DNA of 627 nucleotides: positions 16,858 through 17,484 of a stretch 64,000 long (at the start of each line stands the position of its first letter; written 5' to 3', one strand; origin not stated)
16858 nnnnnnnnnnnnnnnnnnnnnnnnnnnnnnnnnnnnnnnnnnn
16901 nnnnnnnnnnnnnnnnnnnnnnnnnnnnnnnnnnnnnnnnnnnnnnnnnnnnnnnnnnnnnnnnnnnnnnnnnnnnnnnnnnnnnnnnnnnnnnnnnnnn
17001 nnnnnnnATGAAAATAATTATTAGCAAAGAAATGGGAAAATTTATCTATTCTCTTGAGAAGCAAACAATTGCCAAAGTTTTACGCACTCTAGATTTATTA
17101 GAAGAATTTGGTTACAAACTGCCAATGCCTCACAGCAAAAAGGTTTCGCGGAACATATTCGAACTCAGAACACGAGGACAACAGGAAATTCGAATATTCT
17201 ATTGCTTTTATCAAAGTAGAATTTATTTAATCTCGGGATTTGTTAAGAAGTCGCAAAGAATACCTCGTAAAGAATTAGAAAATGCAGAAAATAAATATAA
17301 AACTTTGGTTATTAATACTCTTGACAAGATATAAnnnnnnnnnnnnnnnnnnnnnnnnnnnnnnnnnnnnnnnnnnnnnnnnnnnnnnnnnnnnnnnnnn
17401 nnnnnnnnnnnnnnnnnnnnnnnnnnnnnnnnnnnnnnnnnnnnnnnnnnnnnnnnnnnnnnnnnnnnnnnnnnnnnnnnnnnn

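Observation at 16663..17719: Type II TA cassette (HigB/Gp49-like toxin plus XRE antitoxin) inserted between rsmI and yebC, flanked by duplicated gene fragments and direct repeats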

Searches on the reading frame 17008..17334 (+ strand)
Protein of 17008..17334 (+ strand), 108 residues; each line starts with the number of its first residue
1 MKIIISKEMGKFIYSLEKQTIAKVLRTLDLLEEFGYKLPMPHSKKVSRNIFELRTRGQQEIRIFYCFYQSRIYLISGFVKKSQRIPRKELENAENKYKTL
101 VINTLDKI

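Call 3: search_protein_families(library=pfam, proteins=[window:17008-17334:+], max_evalue=0.01)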
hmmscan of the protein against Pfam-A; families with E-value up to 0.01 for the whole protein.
window:17008-17334:+ (108 aa): 1 family
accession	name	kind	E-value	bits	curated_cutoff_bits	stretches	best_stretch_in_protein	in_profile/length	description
PF05973.20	Gp49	-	7e-22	77.7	23.9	1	12-98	2-90/90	Phage derived protein Gp49-like (DUF891)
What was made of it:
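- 17008..17334 (+): HigB/Gp49-like toxin, 108 aa, intact. PF05973 E = 7e-22 (call 3).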

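Call 7: find_encoding_contigs(protein=window:17008-17334:+, flank=6000, max_places=10)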
Protein window:17008-17334:+ (108 aa): 20 contigs read that carry it; 8 places shown.
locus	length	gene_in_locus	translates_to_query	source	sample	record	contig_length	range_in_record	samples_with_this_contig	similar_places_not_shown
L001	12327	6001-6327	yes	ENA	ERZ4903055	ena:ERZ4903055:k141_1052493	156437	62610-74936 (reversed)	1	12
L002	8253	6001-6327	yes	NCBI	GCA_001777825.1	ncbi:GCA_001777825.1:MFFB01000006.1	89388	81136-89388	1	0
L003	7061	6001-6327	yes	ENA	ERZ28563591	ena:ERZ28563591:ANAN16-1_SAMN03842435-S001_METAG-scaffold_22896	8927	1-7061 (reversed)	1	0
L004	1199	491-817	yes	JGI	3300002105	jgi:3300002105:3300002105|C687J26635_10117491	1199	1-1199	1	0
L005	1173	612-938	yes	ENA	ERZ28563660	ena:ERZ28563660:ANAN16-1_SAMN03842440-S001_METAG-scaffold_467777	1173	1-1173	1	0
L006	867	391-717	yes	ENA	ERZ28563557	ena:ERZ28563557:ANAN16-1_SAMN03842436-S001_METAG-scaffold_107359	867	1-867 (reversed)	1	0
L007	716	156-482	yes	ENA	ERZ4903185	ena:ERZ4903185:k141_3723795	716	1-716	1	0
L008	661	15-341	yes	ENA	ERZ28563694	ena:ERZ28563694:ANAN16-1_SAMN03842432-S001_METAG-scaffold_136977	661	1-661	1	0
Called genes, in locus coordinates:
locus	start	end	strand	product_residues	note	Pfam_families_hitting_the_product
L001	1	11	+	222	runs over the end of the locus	-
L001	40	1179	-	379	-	PF21710:Spt6_S1 (faint), PF00575:S1, PF23459:S1_RRP5 (weak), PF00575:S1, PF23459:S1_RRP5 (weak)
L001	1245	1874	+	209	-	PF13483:Lactamase_B_3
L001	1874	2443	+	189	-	-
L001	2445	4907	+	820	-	PF00521:DNA_topoisoIV, PF03989:DNA_gyraseA_C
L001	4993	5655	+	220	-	PF00590:TP_methylase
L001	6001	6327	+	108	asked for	PF05973:Gp49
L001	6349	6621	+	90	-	PF13744:HTH_37 (weak), PF13443:HTH_26 (weak), PF13560:HTH_31, PF01381:HTH_3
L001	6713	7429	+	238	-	PF20772:TACO1_YebC_N, PF01709:Transcrip_reg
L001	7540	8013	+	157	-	PF02075:RuvC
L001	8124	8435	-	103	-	-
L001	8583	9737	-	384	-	PF00579:tRNA-synt_1b, PF01479:S4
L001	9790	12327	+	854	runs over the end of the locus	PF00912:Transgly, PF00905:Transpeptidase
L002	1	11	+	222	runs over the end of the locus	-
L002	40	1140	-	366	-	PF21710:Spt6_S1 (faint), PF00575:S1, PF23459:S1_RRP5 (weak), PF00575:S1, PF23459:S1_RRP5 (weak)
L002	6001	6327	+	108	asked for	PF05973:Gp49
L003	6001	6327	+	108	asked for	PF05973:Gp49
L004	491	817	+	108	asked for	PF05973:Gp49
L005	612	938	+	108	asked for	PF05973:Gp49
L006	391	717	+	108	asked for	PF05973:Gp49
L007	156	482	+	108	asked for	PF05973:Gp49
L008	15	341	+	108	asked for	PF05973:Gp49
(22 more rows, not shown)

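Call 28: find_homologous_proteins(query=window:17008-17334:+, max_evalue=0.00001)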
Query window:17008-17334:+ (108 aa): 321 proteins with E <= 0.00001 among 324 candidates; the best 120 are listed.
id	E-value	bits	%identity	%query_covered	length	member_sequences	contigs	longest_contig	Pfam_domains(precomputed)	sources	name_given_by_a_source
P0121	5.7e-58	211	100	93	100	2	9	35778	PF05973.21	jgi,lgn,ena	-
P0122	3.5e-39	151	68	94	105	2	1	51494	PF05973.21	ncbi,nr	ncbi:MAG: hypothetical protein A3E98_03415 [Candidatus Doudnabacteria bacterium RIFCSPHIGHO2_12_FULL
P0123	6.5e-39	150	70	94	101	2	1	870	PF05973.21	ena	-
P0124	1.8e-38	149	70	94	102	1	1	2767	PF05973.21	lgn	-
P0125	3.1e-38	148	70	94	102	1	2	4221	PF05973.21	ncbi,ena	-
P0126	5.6e-38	147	71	94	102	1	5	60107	PF05973.21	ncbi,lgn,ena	-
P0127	1.8e-37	145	68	94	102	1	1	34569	PF05973.21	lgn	-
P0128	1.3e-36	143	68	94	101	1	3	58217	PF05973.21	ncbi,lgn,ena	-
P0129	1.7e-36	142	68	94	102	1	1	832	PF05973.21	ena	-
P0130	3.4e-36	141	65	94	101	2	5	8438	PF05973.21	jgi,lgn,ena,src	-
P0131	8.6e-36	140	67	94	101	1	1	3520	PF05973.21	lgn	-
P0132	2.5e-35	139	66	94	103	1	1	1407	PF05973.21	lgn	-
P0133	5.5e-35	137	64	94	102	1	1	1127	PF05973.21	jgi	jgi:hypothetical protein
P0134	5.7e-35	137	63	94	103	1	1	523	PF05973.21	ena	-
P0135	5.8e-35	137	65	94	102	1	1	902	PF05973.21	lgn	-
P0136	1.3e-34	136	64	94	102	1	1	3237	PF05973.21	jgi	jgi:hypothetical protein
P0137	2.5e-34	135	65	100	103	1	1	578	PF05973.21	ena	-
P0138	2.5e-34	135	61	94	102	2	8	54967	PF05973.21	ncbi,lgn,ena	-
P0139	4.0e-34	135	66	93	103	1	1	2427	PF05973.21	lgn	-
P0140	1.6e-33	133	60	94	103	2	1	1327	PF05973.21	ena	-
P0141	2.0e-33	132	64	94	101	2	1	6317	PF05973.21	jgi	-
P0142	2.2e-33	132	61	94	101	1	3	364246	PF05973.21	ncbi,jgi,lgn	jgi:phage-related protein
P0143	3.0e-33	132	62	93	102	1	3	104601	PF05973.21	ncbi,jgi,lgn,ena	-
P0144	3.1e-33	132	62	94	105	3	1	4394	PF05973.21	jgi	-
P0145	4.6e-33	131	59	94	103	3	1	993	PF05973.21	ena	-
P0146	5.3e-33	131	66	93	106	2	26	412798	PF05973.21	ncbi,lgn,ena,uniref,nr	ncbi:MAG: hypothetical protein A3C49_03050 [Candidatus Doudnabacteria bacterium RIFCSPHIGHO2_02_FULL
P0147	1.1e-32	130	61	94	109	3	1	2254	PF05973.21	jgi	-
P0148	1.2e-32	130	62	94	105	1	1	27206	PF05973.21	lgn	-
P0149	1.4e-32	130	69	83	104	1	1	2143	PF05973.21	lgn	-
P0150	1.5e-32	130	58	97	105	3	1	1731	PF05973.21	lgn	-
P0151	1.6e-32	130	60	94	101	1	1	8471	PF05973.21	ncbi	-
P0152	5.5e-32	128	61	94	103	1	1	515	PF05973.21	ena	-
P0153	7.3e-32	127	61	94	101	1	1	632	PF05973.21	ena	-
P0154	7.9e-32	127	61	94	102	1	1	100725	PF05973.21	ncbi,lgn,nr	ncbi:MAG: type II toxin-antitoxin system RelE/ParE family toxin [Patescibacteria group bacterium]|nr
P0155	1.3e-31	127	60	93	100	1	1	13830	PF05973.21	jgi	jgi:phage-related protein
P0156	1.4e-31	127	62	90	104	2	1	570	PF05973.21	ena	-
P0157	1.4e-31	126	63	92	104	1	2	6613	PF05973.21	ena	-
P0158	1.9e-31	126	62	94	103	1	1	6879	PF05973.21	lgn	-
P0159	3.7e-31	125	58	94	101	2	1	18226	PF05973.21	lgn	-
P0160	4.7e-31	125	64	90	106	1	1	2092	PF05973.21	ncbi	-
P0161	5.0e-31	125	64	90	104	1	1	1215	PF05973.21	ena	-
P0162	5.2e-31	125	62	92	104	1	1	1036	PF05973.21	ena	-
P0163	5.9e-31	124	61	94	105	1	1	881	PF05973.21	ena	-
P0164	6.5e-31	124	65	89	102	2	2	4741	PF05973.21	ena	-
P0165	7.3e-31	124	63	93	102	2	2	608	PF05973.21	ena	-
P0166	9.9e-31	124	64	85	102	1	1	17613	PF05973.21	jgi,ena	-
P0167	1.3e-30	123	58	94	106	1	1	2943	PF05973.21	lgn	-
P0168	1.5e-30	123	67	83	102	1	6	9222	PF05973.21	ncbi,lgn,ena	ncbi:MAG: type II toxin-antitoxin system RelE/ParE family toxin [Patescibacteria group bacterium]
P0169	1.5e-30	123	60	86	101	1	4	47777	PF05973.21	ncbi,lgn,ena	-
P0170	1.5e-30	123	61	90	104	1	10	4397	PF05973.21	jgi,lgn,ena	-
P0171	1.7e-30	123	67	83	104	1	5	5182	PF05973.21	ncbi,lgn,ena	-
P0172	1.8e-30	123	61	93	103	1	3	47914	PF05973.21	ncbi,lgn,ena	-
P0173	2.0e-30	123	60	94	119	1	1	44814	PF05973.21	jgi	-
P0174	2.4e-30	123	60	93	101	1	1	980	PF05973.21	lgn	-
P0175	2.5e-30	122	66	82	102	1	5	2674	PF05973.21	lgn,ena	-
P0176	2.6e-30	122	60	94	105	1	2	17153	PF05973.21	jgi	jgi:phage-related protein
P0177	2.7e-30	122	61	91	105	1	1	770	PF05973.21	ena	-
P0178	3.1e-30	122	61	90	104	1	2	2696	PF05973.21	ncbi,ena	-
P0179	3.2e-30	122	61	90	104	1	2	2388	PF05973.21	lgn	-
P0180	3.2e-30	122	59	93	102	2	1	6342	PF05973.21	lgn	-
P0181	3.4e-30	122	66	86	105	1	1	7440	PF05973.21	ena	-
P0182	3.4e-30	122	61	86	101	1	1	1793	PF05973.21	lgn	-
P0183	3.7e-30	122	61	91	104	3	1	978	PF05973.21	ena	-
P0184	4.7e-30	122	63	92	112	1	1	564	PF05973.21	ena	-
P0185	5.2e-30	121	63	90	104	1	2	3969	PF05973.21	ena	-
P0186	5.8e-30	121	61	85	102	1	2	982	PF05973.21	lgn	-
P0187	6.2e-30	121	63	91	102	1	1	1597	PF05973.21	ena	-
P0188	6.7e-30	121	61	86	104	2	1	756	PF05973.21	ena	-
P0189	6.9e-30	121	61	94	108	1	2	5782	PF05973.21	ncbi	-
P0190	7.1e-30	121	59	84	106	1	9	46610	PF05973.21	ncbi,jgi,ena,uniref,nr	ncbi:MAG: Phage derived protein Gp49-like protein (DUF891) [Parcubacteria group bacterium GW2011_GWC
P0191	7.3e-30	121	61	94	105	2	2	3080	PF05973.21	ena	-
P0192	7.9e-30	121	66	83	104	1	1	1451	PF05973.21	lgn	-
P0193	8.4e-30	121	54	90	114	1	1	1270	PF05973.21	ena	-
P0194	8.4e-30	121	61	80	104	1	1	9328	PF05973.21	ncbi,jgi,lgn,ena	-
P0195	9.2e-30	121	62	90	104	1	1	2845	PF05973.21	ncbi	-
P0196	9.3e-30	121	65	82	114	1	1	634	PF05973.21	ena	-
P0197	1.0e-29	121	59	90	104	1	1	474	PF05973.21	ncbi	-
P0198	1.0e-29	121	62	85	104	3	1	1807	PF05973.21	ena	-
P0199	1.1e-29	120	61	93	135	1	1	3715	PF05973.21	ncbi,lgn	-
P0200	1.2e-29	120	59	90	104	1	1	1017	PF05973.21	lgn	-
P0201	1.5e-29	120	59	92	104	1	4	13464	PF05973.21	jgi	-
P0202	1.7e-29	120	60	93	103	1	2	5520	PF05973.21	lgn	-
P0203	1.7e-29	120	65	82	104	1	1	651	PF05973.21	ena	-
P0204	2.3e-29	119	58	94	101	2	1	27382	PF05973.21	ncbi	-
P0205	2.3e-29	119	58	90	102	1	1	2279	PF05973.21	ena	-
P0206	2.4e-29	119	61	89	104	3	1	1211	PF05973.21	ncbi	-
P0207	2.5e-29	119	56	94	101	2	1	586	PF05973.21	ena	-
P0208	2.8e-29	119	65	84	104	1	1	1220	PF05973.21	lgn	-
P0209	3.6e-29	119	58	89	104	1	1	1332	PF05973.21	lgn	-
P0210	4.0e-29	119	60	90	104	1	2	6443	PF05973.21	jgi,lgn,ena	-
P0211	4.8e-29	118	61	93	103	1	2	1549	PF05973.21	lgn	-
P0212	5.4e-29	118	55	93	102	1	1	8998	PF05973.21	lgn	-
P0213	6.1e-29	118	57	91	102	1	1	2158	PF05973.21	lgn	-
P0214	6.2e-29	118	55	94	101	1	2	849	PF05973.21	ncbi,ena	-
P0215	6.2e-29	118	59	92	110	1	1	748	PF05973.21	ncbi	-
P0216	6.3e-29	118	61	86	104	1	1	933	PF05973.21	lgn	-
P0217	6.8e-29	118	63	92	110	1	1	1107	PF05973.21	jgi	jgi:phage-related protein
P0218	7.0e-29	118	56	90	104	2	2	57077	PF05973.21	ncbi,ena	ncbi:MAG: type II toxin-antitoxin system RelE/ParE family toxin [Patescibacteria group bacterium]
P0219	7.4e-29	118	59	91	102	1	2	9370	PF05973.21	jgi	jgi:phage-related protein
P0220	7.8e-29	118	65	82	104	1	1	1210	PF05973.21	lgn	-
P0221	8.3e-29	118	59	90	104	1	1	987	PF05973.21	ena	-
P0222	8.6e-29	118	57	94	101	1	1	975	PF05973.21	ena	-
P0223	1.1e-28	117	56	91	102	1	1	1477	PF05973.21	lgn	-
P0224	1.1e-28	117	62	92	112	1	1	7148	PF05973.21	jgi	-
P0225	1.1e-28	117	61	85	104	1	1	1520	PF05973.21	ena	-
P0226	1.2e-28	117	59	89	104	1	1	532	PF05973.21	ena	-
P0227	1.5e-28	117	64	83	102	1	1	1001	PF05973.21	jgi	jgi:phage-related protein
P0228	1.7e-28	117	59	90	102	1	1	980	PF05973.21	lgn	-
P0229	1.7e-28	117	63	85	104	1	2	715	PF05973.21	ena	-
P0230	1.8e-28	116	57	92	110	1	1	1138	PF05973.21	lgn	-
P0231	2.0e-28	116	60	100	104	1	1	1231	PF05973.21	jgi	jgi:phage-related protein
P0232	2.0e-28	116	59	91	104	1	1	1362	PF05973.21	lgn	-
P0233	2.2e-28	116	57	94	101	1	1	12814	PF05973.21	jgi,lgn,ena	-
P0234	2.2e-28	116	65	84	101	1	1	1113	PF05973.21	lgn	-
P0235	2.2e-28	116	62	87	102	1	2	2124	PF05973.21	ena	-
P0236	2.2e-28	116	60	86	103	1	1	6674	PF05973.21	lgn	-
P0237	2.3e-28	116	60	93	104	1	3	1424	PF05973.21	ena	-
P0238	2.4e-28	116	58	90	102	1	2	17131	PF05973.21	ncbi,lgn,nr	ncbi:MAG: type II toxin-antitoxin system RelE/ParE family toxin [Patescibacteria group bacterium]|nr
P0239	2.4e-28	116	60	88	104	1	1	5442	PF05973.21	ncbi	-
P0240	2.9e-28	116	59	88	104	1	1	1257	PF05973.21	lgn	-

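Call 30: find_encoding_contigs(protein=P0122, flank=3500, max_places=2)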
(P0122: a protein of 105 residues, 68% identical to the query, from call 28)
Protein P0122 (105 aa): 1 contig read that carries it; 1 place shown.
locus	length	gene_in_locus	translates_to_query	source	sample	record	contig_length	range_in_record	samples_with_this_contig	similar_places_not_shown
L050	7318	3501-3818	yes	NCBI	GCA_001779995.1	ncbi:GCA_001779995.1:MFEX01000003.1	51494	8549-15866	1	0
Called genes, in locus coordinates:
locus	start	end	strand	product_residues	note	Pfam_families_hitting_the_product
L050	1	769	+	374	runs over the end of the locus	-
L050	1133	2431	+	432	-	PF00437:T2SSE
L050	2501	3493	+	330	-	PF13310:Virulence_RhuM, PF02661:Fic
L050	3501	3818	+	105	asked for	PF05973:Gp49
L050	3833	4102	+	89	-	PF13744:HTH_37, PF13560:HTH_31, PF01381:HTH_3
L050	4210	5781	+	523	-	PF05970:PIF1, PF13245:AAA_19, PF13401:AAA_22 (weak), PF13604:AAA_30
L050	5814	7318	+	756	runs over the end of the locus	PF02739:5_3_exonuc_N, PF01367:5_3_exonuc, PF00476:DNA_pol_A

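Call 31: find_encoding_contigs(protein=P0126, flank=3500, max_places=3)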
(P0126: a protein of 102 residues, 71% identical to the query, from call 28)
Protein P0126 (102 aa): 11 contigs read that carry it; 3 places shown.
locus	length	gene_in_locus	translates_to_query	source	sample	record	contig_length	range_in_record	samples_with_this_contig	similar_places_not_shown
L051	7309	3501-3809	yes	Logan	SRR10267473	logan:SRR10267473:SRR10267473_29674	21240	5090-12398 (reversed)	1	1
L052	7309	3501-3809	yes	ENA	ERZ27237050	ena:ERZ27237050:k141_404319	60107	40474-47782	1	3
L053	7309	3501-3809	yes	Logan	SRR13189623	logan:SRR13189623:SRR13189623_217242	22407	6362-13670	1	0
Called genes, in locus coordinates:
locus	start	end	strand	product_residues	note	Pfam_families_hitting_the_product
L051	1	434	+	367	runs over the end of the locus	PF02618:YceG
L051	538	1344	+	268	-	-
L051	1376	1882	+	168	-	-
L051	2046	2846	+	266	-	-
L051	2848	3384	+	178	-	-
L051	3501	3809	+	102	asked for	PF05973:Gp49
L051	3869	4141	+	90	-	PF13744:HTH_37, PF01381:HTH_3, PF13560:HTH_31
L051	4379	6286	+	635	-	PF16510:P22_portal (faint), PF23899:SU10_portal (weak)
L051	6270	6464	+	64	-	-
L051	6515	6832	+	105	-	-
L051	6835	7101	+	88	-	-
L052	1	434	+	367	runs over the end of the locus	PF02618:YceG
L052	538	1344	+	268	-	-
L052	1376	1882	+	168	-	-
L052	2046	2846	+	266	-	-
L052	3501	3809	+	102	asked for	PF05973:Gp49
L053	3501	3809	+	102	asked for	PF05973:Gp49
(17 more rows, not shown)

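Call 32: find_encoding_contigs(protein=P0128, flank=3500, max_places=3)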
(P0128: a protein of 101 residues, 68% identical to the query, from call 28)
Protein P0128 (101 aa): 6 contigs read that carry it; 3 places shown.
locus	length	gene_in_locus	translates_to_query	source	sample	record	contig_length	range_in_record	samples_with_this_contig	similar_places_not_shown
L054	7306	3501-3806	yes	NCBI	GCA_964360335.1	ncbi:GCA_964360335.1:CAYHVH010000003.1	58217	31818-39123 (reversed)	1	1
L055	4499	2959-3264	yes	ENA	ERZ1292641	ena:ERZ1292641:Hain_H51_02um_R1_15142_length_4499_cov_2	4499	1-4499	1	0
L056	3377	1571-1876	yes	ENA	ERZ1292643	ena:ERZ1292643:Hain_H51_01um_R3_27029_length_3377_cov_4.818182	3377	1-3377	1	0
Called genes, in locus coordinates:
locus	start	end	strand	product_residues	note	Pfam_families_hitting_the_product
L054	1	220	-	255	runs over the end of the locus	-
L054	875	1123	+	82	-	-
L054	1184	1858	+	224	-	PF00702:Hydrolase, PF13419:HAD_2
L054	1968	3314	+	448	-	PF04851:ResIII, PF00270:DEAD, PF00271:Helicase_C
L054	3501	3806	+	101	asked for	PF05973:Gp49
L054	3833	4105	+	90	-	PF13744:HTH_37, PF13560:HTH_31, PF01381:HTH_3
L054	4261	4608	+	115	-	PF18924:DUF5674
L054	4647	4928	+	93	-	-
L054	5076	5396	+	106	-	-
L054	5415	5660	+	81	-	-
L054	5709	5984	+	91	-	PF11154:DUF2934 (faint)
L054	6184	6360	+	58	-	-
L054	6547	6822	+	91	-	PF02001:DUF134, PF08281:Sigma70_r4_2 (weak), PF13560:HTH_31 (weak)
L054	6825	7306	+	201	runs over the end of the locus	PF02589:LUD_dom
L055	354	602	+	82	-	-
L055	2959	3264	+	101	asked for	PF05973:Gp49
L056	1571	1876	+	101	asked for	PF05973:Gp49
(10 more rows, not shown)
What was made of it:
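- On Type II toxin-antitoxin, HigBA-like (Gp49/HigB toxin + XRE antitoxin): L050, L051-53 and L054-56 all carry toxin plus an ~90-aa XRE gene in different neighbourhoods (calls 30-32).
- The three closest examined (68-71% identity) are each followed by an ~90-aa XRE gene, in unrelated contexts (calls 28, 30-32).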

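Call 43: search_solved_structures(query=window:17008-17334:+, max_evalue=0.01, show_alignments=1)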
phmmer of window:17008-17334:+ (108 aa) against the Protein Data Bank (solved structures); distinct sequences matched with E-value up to 0.01: 1.
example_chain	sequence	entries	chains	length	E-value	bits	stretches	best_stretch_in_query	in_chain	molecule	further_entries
6af3_A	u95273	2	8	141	8.5e-05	26.1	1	22-100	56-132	HigB toxin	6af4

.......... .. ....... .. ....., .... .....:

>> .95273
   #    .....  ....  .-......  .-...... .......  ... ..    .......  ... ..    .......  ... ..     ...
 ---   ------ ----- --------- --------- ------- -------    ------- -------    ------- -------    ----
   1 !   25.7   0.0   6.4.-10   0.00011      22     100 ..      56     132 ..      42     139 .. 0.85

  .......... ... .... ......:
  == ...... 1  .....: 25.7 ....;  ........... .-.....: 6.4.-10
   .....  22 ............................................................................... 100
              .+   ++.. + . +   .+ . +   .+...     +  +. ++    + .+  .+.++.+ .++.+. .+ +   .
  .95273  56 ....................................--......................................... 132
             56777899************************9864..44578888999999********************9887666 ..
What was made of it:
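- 17008..17334 (+): PDB 6af3_A HigB E = 8.5e-5 (call 43).
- On Type II toxin-antitoxin, HigBA-like (Gp49/HigB toxin + XRE antitoxin): HigB of PDB 6af3 at E = 8.5e-5 (call 43).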

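Call 45: search_protein_families(library=ncbifam, proteins=[window:17008-17334:+], max_evalue=0.001)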
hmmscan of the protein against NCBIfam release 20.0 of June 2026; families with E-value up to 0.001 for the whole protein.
window:17008-17334:+ (108 aa): 0 families

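Call 47: find_related_loci(query=window:17008-17334:+, collection=viral_contigs, flank=3000)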
Query window:17008-17334:+ (108 aa) in viral_contigs; peptide patterns used: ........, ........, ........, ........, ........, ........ (x = any residue, [..] = any of these).
20 stretches matched a pattern, but none encodes a relative of the query by tblastn (E <= 1e-3).
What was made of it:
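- Tried and rejected: No relative found (call 47).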
